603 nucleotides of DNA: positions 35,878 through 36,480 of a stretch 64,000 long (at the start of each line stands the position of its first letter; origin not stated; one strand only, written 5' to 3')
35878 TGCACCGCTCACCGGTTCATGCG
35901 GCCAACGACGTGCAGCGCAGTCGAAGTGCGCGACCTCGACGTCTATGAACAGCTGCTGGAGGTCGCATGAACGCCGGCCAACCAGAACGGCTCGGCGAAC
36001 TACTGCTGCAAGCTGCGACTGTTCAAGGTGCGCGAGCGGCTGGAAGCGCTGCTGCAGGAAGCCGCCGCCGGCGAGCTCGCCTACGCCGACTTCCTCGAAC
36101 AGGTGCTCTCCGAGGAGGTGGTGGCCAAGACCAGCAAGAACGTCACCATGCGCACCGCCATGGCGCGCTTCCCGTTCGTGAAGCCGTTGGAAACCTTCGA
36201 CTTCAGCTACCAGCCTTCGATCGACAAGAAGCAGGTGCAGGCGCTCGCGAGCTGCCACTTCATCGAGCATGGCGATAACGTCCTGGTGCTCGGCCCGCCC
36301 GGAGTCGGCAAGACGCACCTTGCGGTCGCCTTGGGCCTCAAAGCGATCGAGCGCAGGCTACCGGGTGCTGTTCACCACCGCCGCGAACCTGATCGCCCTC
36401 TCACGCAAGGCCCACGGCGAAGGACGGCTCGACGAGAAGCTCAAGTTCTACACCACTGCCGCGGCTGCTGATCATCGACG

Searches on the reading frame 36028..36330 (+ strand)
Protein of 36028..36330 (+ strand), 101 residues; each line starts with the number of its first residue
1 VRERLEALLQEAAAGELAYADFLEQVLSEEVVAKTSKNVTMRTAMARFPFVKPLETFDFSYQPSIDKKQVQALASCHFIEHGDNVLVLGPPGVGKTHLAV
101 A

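Call 35: search_protein_families(library=ncbifam, proteins=[window:36028-36330:+], max_evalue=0.00001)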
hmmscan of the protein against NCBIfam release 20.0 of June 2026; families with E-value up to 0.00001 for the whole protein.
window:36028-36330:+ (101 aa): 4 families
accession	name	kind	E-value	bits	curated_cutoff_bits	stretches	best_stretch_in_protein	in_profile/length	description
NF038214.1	IS21_help_AAA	equivalog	2.2e-30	106.1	200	1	1-101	9-109/232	IS21-like element helper ATPase IstB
NF006616.1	PRK09183.1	subfamily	3.3e-29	101.9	300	1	3-101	21-119/253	IS21-like element helper ATPase IstB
NF005098.0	PRK06526.1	subfamily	9.5e-24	84.2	296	1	2-100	29-127/266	transposase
NF006038.0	PRK08181.1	subfamily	1.3e-14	54.1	317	1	18-101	42-126/271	transposase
